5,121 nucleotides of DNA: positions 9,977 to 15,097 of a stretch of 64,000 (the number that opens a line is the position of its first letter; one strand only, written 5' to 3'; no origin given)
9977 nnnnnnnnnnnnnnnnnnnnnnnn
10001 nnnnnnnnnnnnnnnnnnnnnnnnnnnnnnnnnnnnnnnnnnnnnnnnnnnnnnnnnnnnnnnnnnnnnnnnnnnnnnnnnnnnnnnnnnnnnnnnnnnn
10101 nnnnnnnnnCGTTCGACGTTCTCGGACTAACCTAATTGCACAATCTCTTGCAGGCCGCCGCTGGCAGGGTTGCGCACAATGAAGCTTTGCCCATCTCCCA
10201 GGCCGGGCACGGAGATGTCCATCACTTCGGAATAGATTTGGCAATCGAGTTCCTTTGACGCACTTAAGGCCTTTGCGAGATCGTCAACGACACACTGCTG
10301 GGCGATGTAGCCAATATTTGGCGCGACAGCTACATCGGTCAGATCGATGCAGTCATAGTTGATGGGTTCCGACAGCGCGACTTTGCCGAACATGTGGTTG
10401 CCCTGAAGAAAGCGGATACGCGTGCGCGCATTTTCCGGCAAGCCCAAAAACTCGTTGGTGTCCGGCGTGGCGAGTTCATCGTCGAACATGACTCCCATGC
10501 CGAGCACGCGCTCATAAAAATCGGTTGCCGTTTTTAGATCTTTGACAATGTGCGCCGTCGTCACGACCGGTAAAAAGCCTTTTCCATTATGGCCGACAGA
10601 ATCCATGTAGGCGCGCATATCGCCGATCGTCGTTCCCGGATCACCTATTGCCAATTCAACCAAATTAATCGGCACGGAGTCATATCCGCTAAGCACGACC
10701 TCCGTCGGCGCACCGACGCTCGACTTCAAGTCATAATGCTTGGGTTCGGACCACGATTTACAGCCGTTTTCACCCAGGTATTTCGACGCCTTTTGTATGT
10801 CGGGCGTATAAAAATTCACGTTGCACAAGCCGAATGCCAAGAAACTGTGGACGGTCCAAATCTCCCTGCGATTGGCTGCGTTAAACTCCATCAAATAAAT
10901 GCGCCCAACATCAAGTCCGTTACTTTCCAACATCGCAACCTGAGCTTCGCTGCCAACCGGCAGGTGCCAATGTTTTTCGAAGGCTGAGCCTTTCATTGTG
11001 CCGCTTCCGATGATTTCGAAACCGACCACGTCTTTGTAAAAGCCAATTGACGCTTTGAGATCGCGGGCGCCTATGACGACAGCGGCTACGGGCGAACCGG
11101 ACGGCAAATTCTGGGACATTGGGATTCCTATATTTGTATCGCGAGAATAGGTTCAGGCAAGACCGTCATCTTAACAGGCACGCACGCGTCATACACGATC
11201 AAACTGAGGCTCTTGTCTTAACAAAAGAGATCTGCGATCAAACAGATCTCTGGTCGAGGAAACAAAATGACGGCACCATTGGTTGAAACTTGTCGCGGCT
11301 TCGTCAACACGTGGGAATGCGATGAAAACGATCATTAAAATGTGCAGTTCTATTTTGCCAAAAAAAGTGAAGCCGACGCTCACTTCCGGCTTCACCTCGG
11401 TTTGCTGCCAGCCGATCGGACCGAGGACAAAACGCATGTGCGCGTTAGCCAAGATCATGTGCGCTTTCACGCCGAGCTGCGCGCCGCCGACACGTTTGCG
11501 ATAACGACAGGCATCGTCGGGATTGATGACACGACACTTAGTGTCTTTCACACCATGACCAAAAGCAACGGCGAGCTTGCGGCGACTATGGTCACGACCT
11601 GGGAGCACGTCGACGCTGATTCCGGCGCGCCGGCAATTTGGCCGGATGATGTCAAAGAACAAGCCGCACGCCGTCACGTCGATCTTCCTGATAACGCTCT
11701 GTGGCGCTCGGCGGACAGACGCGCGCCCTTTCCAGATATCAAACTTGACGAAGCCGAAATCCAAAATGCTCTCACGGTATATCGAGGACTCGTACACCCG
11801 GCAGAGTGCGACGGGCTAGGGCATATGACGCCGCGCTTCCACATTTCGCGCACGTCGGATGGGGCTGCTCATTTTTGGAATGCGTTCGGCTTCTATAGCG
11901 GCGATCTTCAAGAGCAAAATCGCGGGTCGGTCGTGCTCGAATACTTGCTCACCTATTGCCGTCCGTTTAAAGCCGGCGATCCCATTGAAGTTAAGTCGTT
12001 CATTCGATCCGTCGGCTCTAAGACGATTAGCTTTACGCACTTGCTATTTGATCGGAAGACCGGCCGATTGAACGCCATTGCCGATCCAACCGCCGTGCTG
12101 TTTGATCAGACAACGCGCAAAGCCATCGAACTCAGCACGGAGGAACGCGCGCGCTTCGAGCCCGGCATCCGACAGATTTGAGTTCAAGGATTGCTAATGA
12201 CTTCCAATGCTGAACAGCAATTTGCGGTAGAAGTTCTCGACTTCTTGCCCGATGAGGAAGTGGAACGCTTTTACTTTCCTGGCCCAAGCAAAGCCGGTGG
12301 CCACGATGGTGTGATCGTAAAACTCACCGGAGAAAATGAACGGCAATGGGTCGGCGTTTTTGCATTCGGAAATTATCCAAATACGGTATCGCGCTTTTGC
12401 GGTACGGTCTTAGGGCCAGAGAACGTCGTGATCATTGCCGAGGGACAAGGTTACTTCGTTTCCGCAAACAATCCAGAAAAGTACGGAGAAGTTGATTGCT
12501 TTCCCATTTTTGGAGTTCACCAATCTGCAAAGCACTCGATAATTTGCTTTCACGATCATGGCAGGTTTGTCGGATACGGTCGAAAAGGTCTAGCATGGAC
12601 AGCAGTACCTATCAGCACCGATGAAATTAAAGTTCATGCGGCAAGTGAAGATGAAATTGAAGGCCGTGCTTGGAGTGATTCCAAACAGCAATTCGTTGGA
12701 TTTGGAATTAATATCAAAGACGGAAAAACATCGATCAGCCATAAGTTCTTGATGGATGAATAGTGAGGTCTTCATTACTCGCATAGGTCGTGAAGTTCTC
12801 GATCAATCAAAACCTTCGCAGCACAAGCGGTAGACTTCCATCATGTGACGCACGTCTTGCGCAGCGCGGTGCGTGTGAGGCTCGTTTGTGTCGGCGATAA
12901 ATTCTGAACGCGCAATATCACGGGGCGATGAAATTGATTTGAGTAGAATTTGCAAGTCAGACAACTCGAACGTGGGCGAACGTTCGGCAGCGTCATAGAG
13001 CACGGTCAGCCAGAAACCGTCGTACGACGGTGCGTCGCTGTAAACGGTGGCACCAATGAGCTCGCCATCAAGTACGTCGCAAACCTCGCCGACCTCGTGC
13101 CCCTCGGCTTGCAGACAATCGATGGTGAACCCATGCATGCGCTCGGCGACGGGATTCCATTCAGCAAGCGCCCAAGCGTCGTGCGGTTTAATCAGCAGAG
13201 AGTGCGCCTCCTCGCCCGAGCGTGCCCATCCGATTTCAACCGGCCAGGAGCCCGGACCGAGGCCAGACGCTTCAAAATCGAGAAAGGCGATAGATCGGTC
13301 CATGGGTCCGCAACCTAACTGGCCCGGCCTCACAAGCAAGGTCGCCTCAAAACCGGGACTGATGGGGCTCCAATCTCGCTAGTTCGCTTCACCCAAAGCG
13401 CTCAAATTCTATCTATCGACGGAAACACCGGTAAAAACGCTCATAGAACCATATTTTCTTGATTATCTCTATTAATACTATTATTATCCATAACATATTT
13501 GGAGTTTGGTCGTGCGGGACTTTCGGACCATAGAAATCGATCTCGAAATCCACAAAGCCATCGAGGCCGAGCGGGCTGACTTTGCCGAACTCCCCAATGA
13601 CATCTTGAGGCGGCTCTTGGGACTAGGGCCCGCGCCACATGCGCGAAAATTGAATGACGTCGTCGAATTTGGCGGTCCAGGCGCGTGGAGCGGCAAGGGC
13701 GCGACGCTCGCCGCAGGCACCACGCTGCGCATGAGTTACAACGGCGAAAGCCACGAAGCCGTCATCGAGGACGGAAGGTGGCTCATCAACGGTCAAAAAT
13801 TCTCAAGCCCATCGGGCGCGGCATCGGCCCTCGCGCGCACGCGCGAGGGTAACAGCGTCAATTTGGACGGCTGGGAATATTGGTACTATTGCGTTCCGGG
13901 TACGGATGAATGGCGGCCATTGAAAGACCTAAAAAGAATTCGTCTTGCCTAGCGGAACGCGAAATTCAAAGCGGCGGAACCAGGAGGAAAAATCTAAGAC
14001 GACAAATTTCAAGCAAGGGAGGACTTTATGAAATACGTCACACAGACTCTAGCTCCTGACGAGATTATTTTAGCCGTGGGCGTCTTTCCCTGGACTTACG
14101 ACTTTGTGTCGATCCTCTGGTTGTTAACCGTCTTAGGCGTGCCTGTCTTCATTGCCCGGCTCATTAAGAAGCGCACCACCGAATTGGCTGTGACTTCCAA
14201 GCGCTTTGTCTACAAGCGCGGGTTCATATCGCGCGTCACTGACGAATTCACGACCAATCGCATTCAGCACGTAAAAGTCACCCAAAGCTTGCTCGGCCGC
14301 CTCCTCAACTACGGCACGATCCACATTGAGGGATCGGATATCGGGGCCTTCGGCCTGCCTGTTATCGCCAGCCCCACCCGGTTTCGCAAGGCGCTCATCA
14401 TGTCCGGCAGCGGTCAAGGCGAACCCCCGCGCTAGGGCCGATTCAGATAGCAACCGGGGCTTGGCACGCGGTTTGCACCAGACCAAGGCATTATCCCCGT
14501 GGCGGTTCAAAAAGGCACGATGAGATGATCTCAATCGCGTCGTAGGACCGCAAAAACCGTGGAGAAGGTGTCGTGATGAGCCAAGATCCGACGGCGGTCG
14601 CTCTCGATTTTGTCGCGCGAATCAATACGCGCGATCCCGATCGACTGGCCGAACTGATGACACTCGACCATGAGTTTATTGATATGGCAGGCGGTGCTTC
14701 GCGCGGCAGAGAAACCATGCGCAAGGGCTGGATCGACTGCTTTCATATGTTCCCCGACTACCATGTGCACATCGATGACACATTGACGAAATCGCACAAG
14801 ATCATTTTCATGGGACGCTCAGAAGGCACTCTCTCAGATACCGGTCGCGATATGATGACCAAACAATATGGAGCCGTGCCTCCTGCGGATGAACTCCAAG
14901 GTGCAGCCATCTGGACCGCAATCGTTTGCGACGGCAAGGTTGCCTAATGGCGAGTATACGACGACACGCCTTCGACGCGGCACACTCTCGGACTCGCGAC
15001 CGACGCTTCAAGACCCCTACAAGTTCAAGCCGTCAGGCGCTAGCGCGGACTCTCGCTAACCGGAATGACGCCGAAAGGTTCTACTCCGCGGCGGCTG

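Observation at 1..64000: Unusual density of gene-inactivating lesions in conserved genes across the window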

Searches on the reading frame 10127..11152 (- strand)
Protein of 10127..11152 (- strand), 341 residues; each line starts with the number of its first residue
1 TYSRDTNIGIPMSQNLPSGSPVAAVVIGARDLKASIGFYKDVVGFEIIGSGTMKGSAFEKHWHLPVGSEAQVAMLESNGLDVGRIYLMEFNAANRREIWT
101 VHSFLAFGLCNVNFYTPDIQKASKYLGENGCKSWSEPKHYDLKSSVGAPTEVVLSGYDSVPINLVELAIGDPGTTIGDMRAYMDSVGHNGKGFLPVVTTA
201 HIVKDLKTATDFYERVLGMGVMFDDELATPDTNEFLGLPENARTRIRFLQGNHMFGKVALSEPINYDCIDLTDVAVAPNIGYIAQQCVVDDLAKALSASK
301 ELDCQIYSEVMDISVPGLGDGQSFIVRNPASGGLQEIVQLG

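Call 8: search_protein_families(library=pfam, proteins=[window:10127-11152:-], max_evalue=0.001)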
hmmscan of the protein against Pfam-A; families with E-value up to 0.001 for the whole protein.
window:10127-11152:- (341 aa): 3 families
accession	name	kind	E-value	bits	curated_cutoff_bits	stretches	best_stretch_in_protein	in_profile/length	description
PF00903.31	Glyoxalase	-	3.2e-11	44.1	20.6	1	25-146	5-108/121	Glyoxalase/Bleomycin resistance protein/Dioxygenase superfamily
PF22677.2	Ble-like_N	-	3.8e-05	23.8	24.5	0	30-49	10-29/41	Bleomycin resistance protein-like N-terminal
PF13669.12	Glyoxalase_4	-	6.3e-05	23.7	27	0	201-300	5-87/109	Glyoxalase/Bleomycin resistance protein/Dioxygenase superfamily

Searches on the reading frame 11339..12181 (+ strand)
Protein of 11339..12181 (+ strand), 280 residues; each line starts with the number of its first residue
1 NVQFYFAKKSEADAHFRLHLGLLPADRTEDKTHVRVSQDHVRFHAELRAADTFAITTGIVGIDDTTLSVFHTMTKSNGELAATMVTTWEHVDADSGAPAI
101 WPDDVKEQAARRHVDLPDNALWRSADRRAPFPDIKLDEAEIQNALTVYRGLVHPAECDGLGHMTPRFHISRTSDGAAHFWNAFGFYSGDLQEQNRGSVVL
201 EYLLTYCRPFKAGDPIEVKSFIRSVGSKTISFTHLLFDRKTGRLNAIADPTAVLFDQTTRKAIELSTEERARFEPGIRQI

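Call 8: search_protein_families(library=pfam, proteins=[window:11339-12181:+], max_evalue=0.001)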
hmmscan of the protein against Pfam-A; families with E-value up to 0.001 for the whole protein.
window:11339-12181:+ (280 aa): 2 families
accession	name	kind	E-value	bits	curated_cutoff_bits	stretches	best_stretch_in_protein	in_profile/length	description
PF13279.12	4HBT_2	-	8.8e-31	107.3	25.5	2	152-268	1-117/122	Thioesterase-like superfamily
PF03061.28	4HBT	-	3.4e-09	37.3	20.6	1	189-241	27-75/79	Thioesterase superfamily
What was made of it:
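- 11267..12181 (+): Double-hotdog (4HBT_2) thioesterase gene with in-frame TAA at 11336-11338 (codon 24), directly after the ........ motif. The natural stop is TGA 12179-12181. Pfam hits in call 8.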

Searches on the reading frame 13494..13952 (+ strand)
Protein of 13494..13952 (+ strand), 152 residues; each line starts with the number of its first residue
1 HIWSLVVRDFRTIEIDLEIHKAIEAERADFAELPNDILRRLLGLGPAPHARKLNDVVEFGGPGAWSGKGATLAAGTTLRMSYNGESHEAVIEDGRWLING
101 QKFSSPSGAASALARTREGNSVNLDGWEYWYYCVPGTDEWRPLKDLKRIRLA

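Call 8: search_protein_families(library=pfam, proteins=[window:13494-13952:+], max_evalue=0.001)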
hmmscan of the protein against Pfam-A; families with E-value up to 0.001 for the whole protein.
window:13494-13952:+ (152 aa): 2 families
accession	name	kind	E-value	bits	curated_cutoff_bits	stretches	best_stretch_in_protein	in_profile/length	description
PF18755.6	RAMA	-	6.8e-08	32.9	35.2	1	72-148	30-99/107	Restriction Enzyme Adenine Methylase Associated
PF17206.9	SeqA_N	-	0.0002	21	23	1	11-44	2-35/36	SeqA protein N-terminal domain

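Call 39: search_protein_families(library=ncbifam, proteins=[window:13506-13952:+], max_evalue=0.001)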
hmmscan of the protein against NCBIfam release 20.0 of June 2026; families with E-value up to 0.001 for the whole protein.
window:13506-13952:+ (148 aa): 0 families

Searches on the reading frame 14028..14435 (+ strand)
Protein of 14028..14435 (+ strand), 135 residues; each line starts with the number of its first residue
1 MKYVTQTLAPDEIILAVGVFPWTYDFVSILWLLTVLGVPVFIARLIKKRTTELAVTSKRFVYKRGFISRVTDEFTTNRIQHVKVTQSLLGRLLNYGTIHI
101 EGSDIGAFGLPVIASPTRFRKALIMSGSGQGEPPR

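Call 38: search_protein_families(library=pfam, proteins=[window:14028-14435:+], max_evalue=1)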
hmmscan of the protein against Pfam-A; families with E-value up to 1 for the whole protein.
window:14028-14435:+ (135 aa): 2 families
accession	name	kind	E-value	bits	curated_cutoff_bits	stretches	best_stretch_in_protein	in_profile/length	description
PF03703.20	bPH_2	-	1e-13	51.8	22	1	49-103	2-56/78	Bacterial PH domain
PF07584.16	BatA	-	0.018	15.9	25.9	1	28-61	8-41/77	Aerotolerance regulator N-terminal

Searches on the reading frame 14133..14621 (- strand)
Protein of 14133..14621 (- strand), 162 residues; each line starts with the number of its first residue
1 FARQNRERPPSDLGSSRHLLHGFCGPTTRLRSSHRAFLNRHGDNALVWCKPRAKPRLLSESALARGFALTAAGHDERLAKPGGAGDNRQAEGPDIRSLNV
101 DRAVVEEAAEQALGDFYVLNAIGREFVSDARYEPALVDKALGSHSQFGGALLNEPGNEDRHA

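Call 8: search_protein_families(library=pfam, proteins=[window:14133-14621:-], max_evalue=0.001)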
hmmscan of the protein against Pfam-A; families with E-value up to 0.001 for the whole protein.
window:14133-14621:- (162 aa): 0 families

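Call 38: search_protein_families(library=pfam, proteins=[window:14133-14534:-], max_evalue=1)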
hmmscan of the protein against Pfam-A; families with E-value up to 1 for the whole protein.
window:14133-14534:- (133 aa): 2 families
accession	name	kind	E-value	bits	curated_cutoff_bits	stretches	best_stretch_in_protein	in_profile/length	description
PF04242.18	DUF424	-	0.16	12.7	25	1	75-101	41-67/92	Protein of unknown function (DUF424)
PF13163.11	DUF3999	-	0.16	11.5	30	1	60-96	12-47/424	Protein of unknown function (DUF3999)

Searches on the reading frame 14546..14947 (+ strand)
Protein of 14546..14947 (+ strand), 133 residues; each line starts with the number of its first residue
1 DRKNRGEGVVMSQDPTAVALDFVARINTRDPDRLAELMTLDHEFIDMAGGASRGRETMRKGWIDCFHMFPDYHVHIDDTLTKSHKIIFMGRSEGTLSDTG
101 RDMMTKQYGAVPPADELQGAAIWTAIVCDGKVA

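Call 8: search_protein_families(library=pfam, proteins=[window:14546-14947:+], max_evalue=0.001)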
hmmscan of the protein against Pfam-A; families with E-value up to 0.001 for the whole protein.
window:14546-14947:+ (133 aa): 2 families
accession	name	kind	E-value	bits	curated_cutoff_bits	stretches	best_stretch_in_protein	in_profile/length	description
PF12680.13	SnoaL_2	-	5.4e-11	43.4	27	1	21-103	3-84/102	SnoaL-like domain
PF07366.18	SnoaL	-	1.6e-07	31.6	28.4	1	19-97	3-82/126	SnoaL-like polyketide cyclase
